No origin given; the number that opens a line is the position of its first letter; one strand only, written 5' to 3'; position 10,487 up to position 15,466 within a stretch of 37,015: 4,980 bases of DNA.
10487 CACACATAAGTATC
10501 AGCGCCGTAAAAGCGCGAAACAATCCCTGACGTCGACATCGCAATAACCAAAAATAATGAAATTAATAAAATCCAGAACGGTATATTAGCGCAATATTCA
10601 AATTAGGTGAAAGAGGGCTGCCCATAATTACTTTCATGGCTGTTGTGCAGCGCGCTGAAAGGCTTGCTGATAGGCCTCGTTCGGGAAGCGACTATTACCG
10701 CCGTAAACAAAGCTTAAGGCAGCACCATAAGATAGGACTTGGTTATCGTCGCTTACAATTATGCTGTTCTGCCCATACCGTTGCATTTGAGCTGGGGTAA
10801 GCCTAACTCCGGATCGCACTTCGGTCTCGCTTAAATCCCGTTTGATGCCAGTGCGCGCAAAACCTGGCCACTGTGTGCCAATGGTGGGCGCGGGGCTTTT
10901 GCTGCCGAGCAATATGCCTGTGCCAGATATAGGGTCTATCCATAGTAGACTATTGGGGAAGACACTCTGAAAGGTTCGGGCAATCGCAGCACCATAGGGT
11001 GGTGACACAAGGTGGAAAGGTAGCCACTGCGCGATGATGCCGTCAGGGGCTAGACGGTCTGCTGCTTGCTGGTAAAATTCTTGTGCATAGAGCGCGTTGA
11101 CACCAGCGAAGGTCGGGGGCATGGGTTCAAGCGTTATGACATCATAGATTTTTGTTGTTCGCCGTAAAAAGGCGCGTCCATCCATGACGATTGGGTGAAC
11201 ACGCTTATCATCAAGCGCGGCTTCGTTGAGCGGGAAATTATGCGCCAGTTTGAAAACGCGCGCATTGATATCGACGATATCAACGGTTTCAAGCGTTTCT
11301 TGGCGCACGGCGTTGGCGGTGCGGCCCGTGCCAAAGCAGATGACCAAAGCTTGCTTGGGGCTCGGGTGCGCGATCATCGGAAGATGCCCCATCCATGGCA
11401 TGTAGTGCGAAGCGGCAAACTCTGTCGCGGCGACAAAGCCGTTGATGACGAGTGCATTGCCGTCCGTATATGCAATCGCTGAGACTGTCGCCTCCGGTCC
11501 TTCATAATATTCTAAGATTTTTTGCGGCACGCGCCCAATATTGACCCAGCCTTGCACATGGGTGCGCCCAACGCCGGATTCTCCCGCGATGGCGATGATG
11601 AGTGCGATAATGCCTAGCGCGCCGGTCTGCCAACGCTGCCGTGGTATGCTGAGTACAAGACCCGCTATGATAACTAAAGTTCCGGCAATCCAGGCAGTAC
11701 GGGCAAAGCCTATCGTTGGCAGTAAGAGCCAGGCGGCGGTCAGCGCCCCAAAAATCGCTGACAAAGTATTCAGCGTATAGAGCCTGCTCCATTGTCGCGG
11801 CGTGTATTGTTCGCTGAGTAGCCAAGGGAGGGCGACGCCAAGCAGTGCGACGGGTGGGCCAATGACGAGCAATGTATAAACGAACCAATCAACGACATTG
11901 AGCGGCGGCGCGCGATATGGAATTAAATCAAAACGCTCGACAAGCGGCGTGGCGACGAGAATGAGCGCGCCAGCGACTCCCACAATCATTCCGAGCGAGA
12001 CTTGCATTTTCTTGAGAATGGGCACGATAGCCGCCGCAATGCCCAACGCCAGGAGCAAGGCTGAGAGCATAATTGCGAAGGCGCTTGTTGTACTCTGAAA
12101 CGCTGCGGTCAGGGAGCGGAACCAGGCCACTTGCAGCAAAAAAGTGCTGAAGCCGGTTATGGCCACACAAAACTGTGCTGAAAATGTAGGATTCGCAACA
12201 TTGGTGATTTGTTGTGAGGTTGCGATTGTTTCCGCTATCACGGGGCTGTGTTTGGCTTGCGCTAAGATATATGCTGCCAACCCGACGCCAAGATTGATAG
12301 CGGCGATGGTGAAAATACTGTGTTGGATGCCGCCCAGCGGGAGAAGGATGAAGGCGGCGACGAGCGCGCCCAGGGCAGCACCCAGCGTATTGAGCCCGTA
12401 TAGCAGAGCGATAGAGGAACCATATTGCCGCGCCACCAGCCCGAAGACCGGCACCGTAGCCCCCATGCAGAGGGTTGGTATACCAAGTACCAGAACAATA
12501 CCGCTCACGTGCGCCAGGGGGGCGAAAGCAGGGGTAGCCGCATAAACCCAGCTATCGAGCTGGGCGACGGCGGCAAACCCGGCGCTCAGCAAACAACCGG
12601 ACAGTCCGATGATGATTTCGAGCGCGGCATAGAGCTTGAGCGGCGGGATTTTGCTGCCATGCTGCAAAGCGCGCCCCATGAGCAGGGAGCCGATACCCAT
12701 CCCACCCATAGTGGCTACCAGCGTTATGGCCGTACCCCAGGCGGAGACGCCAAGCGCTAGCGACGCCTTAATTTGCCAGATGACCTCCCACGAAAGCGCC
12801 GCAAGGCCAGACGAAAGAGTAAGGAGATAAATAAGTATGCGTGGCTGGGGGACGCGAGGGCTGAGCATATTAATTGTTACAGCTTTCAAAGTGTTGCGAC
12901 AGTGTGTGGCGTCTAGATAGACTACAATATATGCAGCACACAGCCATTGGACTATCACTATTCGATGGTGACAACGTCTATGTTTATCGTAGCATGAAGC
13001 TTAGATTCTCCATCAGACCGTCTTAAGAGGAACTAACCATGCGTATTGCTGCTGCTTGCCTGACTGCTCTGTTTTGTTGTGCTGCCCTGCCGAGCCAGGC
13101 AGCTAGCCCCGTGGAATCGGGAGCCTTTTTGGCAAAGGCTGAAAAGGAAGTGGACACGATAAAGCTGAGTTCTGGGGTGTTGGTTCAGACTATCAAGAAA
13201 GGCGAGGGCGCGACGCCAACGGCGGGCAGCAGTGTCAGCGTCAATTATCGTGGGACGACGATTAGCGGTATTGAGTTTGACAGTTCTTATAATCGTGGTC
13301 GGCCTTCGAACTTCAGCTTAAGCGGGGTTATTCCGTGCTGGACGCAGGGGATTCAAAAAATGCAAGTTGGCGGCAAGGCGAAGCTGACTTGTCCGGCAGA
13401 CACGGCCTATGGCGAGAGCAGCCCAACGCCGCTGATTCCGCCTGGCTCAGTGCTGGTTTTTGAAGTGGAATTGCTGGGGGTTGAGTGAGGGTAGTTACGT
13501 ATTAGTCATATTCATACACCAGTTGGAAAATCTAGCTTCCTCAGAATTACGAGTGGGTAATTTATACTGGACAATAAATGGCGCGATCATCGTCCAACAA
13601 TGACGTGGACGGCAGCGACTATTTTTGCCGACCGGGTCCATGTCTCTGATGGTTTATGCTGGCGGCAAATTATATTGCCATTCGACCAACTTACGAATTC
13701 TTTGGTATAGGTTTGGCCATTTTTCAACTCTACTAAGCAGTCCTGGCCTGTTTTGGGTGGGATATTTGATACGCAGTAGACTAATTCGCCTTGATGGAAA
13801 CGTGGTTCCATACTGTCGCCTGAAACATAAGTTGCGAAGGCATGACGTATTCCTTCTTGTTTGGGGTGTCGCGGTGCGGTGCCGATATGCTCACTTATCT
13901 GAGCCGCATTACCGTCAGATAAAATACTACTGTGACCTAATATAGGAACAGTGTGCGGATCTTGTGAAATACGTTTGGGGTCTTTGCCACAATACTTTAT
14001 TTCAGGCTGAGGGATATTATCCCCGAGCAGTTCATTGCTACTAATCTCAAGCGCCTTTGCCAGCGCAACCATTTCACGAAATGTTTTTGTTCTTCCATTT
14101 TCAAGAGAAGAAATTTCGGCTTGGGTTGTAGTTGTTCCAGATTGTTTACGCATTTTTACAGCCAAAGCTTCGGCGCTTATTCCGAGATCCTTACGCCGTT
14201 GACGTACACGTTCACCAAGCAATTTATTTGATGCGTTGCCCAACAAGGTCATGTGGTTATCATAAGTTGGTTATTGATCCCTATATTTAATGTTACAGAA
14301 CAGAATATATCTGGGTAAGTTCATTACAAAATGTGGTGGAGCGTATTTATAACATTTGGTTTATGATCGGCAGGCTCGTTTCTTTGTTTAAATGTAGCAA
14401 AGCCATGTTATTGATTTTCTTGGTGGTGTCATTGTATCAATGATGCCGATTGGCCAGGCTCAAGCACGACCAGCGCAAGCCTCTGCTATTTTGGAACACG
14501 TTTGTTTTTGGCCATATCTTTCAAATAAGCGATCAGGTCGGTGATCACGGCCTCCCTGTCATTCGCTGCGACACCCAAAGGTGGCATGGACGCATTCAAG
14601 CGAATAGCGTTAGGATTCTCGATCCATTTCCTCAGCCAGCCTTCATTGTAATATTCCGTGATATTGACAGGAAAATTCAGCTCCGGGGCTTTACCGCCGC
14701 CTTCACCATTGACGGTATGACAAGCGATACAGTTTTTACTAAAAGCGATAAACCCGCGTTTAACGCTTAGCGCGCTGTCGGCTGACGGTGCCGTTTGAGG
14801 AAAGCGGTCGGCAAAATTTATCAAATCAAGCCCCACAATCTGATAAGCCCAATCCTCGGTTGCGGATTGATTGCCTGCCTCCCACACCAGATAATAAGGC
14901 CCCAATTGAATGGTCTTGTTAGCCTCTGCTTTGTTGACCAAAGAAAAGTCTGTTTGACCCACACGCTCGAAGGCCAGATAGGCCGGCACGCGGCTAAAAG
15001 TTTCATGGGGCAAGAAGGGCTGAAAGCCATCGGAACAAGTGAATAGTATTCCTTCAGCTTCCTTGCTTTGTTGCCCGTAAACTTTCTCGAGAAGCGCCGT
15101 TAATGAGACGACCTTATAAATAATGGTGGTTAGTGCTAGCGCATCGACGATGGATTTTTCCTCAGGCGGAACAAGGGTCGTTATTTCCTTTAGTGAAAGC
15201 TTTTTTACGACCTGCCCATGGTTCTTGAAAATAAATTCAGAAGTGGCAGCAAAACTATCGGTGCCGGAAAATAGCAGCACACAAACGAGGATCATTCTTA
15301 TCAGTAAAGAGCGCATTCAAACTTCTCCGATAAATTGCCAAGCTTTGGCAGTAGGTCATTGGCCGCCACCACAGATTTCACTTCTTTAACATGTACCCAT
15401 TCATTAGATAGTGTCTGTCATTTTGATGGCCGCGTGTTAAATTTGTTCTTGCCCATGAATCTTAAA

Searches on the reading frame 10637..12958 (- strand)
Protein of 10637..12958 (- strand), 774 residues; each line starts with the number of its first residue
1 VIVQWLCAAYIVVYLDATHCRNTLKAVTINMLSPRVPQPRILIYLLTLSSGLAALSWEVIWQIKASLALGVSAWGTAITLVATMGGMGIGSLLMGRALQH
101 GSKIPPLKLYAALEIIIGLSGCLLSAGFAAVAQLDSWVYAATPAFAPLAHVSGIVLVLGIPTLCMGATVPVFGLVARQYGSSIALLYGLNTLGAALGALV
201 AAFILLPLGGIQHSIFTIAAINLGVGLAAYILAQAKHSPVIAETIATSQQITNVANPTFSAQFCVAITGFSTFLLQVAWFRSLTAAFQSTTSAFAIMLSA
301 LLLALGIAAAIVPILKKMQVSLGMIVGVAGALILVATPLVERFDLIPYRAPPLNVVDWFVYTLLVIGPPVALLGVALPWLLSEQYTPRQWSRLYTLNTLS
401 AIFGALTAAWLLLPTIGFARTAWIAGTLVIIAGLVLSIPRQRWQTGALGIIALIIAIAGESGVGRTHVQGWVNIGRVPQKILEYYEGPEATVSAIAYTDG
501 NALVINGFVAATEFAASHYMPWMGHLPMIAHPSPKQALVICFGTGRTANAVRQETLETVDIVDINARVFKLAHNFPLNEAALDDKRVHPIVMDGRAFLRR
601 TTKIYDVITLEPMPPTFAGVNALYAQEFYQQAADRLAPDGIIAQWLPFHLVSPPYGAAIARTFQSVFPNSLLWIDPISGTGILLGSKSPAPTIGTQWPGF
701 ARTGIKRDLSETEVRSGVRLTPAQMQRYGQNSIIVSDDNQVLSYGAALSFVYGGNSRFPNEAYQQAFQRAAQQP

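Call 35: search_protein_families(library=pfam, proteins=[window:10637-12958:-], max_evalue=0.0001)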
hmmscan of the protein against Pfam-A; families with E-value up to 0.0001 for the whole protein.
window:10637-12958:- (774 aa): 1 family
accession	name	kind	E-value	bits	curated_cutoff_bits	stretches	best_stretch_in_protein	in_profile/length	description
PF01564.23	Spermine_synth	-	1.9e-16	60.6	22.9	1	519-644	4-130/186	Spermine/spermidine synthase domain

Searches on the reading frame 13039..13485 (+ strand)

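Call 35: search_protein_families(library=pfam, proteins=[window:13039-13485:+], max_evalue=0.0001)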
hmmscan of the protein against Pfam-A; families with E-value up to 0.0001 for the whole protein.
window:13039-13485:+ (149 aa): 1 family
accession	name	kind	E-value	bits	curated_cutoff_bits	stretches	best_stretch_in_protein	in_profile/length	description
PF00254.34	FKBP_C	-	2.9e-25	88.9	21.1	1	59-146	4-94/94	FKBP-type peptidyl-prolyl cis-trans isomerase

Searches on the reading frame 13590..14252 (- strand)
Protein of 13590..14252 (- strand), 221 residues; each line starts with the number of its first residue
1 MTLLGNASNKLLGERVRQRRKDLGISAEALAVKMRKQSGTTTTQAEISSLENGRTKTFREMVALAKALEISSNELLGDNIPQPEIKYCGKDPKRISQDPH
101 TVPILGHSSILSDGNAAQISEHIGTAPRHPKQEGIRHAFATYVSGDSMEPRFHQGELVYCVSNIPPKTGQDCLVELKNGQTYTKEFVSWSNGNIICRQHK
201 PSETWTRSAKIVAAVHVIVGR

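Call 35: search_protein_families(library=pfam, proteins=[window:13590-14252:-], max_evalue=0.0001)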
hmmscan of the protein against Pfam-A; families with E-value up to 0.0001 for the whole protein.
window:13590-14252:- (221 aa): 3 families
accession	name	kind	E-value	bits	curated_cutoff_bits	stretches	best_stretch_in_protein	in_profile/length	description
PF01381.28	HTH_3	-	8.1e-07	29.4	23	1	16-75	1-55/55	Helix-turn-helix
PF00717.28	Peptidase_S24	-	1.1e-06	28.8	23.3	1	136-192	33-87/116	Peptidase S24-like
PF13560.12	HTH_31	-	2.8e-06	28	27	1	12-71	2-57/64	Helix-turn-helix domain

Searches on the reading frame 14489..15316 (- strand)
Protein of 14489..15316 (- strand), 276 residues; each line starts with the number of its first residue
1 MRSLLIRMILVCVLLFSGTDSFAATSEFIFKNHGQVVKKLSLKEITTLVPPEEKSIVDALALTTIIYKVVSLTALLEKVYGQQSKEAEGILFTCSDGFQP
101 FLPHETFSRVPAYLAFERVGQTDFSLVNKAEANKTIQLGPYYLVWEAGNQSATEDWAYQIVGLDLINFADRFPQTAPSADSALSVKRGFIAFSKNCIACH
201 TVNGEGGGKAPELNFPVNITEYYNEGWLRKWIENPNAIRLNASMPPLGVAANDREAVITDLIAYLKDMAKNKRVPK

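Call 35: search_protein_families(library=pfam, proteins=[window:14489-15316:-], max_evalue=0.0001)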
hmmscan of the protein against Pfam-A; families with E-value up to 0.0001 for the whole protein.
window:14489-15316:- (276 aa): 1 family
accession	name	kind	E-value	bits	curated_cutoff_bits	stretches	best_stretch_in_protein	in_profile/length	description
PF00034.26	Cytochrom_C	-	3.1e-06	28.8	21.3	1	186-267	2-88/90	Cytochrome c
